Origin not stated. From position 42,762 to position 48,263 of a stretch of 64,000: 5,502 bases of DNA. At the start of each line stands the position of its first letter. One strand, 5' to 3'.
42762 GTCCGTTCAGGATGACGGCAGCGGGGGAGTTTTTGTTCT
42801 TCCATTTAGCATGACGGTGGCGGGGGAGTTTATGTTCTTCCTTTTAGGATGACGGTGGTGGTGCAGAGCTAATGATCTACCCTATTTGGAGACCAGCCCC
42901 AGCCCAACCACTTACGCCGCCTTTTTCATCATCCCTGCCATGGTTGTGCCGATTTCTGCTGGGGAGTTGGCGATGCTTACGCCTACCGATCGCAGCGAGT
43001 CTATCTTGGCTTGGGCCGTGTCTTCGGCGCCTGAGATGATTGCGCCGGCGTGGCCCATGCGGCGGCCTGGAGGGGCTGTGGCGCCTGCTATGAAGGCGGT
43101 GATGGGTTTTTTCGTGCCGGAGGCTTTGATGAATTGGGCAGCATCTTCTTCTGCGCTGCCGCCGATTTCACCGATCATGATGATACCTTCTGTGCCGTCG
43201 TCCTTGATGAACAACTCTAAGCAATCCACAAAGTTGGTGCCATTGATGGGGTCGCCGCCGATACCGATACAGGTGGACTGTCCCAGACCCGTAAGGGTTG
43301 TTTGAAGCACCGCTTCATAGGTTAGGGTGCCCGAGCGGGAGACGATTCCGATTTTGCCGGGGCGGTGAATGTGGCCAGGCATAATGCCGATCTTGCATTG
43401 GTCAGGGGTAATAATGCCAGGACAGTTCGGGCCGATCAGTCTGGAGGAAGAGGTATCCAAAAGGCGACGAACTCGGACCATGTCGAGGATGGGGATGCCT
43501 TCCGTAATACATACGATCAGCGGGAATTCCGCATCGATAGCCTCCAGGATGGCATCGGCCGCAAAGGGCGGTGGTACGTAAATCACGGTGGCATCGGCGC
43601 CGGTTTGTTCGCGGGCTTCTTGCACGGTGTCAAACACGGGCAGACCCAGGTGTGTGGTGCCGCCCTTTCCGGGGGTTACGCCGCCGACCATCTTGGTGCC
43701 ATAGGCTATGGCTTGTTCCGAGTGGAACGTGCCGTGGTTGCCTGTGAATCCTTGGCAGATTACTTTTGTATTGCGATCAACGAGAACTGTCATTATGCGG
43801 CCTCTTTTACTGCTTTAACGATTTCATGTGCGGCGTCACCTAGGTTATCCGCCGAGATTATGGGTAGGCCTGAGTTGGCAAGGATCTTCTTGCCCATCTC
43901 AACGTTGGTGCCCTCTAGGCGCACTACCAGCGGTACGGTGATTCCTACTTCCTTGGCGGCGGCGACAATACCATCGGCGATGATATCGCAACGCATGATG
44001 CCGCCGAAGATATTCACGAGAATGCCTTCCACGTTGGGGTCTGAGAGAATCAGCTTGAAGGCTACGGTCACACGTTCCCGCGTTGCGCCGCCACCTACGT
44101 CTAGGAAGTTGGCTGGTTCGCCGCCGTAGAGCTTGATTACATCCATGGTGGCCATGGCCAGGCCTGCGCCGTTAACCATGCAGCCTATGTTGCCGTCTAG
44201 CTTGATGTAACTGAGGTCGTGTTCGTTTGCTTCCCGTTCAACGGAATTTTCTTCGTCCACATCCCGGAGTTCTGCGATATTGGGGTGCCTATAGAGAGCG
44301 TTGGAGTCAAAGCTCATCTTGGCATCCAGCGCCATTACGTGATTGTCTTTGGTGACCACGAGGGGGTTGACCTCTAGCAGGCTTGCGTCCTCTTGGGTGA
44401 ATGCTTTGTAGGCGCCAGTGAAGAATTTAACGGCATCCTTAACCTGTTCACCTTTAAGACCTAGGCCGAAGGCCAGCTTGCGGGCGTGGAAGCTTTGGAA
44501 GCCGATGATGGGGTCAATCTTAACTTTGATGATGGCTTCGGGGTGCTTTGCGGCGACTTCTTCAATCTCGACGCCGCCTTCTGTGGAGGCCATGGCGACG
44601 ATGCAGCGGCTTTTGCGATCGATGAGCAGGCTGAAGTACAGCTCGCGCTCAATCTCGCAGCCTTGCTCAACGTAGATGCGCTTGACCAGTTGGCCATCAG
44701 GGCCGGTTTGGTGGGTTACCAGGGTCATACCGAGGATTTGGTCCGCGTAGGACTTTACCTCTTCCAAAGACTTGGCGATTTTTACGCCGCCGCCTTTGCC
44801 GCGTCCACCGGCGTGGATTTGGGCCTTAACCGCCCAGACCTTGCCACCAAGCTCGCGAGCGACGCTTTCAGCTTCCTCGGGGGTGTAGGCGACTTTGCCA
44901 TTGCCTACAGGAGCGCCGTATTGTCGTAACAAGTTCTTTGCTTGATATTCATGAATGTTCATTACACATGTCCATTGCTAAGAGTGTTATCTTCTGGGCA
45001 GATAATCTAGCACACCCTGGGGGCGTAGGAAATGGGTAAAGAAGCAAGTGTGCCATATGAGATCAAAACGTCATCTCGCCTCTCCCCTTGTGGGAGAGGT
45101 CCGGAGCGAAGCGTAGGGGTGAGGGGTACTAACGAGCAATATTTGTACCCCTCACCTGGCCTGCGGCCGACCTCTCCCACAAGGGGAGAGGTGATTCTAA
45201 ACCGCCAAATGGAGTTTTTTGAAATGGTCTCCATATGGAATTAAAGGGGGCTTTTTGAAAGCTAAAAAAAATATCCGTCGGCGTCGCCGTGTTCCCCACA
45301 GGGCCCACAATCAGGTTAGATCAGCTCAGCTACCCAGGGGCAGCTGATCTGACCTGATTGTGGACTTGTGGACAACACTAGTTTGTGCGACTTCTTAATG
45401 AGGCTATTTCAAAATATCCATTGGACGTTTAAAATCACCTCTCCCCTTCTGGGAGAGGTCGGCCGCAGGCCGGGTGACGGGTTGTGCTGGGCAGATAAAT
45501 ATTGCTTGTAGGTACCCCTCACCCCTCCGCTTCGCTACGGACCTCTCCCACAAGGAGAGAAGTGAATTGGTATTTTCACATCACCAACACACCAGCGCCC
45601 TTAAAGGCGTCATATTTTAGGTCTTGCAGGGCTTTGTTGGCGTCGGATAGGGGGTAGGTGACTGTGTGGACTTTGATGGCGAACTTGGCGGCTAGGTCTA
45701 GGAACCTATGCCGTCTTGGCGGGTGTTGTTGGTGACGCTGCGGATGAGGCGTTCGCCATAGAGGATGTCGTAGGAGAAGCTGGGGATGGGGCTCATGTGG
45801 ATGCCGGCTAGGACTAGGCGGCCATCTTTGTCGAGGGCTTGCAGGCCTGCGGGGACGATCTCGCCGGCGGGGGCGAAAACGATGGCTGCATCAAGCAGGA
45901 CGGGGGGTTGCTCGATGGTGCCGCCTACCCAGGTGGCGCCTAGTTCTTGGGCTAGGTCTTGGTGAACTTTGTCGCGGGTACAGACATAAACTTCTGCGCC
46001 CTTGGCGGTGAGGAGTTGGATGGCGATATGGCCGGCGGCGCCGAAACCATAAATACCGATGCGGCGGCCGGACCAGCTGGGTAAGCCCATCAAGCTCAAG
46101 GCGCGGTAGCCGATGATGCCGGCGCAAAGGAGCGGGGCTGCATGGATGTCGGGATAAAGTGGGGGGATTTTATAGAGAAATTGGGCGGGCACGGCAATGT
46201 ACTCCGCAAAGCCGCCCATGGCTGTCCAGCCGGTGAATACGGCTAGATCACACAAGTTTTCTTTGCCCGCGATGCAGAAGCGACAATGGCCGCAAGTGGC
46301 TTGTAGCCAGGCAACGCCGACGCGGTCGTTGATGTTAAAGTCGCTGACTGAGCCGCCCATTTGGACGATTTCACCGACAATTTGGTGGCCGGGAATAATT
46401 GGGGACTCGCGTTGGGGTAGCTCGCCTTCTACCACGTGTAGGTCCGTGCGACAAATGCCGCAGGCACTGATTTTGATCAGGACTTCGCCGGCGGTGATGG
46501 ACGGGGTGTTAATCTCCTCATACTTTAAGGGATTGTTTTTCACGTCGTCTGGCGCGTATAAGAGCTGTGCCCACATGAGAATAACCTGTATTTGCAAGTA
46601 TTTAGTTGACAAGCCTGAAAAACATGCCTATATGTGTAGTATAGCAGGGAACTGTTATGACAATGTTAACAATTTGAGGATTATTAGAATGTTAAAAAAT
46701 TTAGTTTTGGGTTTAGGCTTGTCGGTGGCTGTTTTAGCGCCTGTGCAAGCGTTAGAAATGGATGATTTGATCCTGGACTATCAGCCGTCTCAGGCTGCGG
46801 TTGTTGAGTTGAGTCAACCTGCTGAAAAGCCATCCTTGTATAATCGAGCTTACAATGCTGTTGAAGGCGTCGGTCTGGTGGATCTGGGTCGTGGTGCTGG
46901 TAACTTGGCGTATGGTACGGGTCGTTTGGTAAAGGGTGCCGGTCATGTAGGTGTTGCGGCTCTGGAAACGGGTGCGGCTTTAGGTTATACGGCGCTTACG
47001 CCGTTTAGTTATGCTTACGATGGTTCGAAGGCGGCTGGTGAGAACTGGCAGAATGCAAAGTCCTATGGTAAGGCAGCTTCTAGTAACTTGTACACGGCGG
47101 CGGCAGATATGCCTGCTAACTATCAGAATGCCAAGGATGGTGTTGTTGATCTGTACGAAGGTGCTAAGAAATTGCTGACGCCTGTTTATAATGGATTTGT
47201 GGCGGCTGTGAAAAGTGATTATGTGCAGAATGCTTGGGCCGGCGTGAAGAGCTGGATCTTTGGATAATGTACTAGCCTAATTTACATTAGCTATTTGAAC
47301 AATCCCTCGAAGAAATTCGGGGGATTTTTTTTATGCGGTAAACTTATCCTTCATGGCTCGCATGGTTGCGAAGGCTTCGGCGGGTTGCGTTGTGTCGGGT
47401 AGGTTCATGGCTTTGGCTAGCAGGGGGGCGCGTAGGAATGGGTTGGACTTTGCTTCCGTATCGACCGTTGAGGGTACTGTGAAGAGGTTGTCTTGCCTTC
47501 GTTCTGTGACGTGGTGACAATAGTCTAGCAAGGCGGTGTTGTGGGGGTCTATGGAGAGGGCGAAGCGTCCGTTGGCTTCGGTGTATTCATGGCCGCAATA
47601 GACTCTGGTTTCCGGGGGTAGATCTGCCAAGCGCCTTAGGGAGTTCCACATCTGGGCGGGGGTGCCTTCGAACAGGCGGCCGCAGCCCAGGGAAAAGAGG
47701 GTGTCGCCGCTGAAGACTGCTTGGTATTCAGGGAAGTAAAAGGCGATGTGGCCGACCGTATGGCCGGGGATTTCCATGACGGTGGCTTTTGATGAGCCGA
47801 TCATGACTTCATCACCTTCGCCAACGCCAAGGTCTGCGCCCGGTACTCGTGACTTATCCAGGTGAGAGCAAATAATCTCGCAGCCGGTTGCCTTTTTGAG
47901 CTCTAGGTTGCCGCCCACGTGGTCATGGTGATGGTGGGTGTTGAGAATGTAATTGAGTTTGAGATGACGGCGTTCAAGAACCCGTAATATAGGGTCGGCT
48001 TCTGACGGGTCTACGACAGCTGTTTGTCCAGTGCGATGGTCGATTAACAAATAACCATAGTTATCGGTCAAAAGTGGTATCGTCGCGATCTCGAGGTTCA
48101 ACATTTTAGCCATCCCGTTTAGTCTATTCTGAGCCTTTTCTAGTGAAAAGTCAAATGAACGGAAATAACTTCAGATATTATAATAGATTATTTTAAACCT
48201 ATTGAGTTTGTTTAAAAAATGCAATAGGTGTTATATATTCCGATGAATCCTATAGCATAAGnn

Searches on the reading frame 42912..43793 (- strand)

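Call 52: search_protein_families(library=pfam, proteins=[window:42912-43793:-], max_evalue=0.0001)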
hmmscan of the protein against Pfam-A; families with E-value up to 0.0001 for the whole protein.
window:42912-43793:- (293 aa): 3 families
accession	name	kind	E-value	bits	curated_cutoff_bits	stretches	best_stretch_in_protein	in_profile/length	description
PF02629.25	CoA_binding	-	7.6e-33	113.6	22.3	1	6-99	1-97/97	CoA binding domain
PF00549.24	Ligase_CoA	-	3.7e-26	92.2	24.5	1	151-270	1-125/128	CoA-ligase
PF13607.11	Succ_CoA_lig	-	1.6e-08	34.8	27.4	1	145-262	1-115/138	Succinyl-CoA ligase like flavodoxin domain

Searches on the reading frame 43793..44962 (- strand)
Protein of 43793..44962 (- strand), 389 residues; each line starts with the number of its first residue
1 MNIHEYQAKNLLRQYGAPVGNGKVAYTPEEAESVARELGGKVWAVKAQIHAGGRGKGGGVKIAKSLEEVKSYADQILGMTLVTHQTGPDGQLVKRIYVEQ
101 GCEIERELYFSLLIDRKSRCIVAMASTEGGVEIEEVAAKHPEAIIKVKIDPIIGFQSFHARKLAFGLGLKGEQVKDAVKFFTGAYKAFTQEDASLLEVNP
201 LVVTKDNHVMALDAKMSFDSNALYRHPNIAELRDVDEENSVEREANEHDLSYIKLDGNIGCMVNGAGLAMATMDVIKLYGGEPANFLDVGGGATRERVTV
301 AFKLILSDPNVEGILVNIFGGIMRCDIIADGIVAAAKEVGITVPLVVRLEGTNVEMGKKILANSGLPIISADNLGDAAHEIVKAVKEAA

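Call 52: search_protein_families(library=pfam, proteins=[window:43793-44962:-], max_evalue=0.0001)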
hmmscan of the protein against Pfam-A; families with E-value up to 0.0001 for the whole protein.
window:43793-44962:- (389 aa): 4 families
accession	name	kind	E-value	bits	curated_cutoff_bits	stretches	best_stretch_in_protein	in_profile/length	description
PF08442.15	ATP-grasp_2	-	2.5e-82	275.8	29.5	1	2-203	1-202/202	ATP-grasp domain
PF00549.24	Ligase_CoA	-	4.6e-35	121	24.5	1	262-380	1-126/128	CoA-ligase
PF24948.1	Citrate_synth_N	-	4.1e-17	62.8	83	1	40-225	51-227/232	ATP-citrate synthase ATP-grasp domain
PF13549.11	ATP-grasp_5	-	5.4e-09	36.2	27.6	1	4-102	11-110/221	ATP-grasp domain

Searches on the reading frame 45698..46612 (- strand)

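Call 52: search_protein_families(library=pfam, proteins=[window:45698-46612:-], max_evalue=0.0001)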
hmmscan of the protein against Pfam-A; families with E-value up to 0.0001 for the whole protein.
window:45698-46612:- (304 aa): 3 families
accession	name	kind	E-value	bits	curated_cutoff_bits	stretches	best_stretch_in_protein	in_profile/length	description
PF08240.17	ADH_N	-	1e-31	109.7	23.5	1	41-150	2-103/104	Alcohol dehydrogenase GroES-like domain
PF00107.32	ADH_zinc_N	-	5.3e-10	39.8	31.8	1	194-297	3-116/129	Zinc-binding dehydrogenase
PF16912.11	Glu_dehyd_C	-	8.7e-05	22.5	34.9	0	179-275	28-135/211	Glucose dehydrogenase C-terminus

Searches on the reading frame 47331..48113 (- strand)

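Call 52: search_protein_families(library=pfam, proteins=[window:47331-48113:-], max_evalue=0.0001)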
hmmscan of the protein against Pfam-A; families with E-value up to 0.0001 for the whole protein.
window:47331-48113:- (260 aa): 2 families
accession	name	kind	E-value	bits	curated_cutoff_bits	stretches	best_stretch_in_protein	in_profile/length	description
PF00753.33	Lactamase_B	-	3.8e-25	89.4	22.7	1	23-175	10-196/196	Metallo-beta-lactamase superfamily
PF16123.11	HAGH_C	-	1.1e-21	77.4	25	1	176-258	1-83/83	Hydroxyacylglutathione hydrolase C-terminus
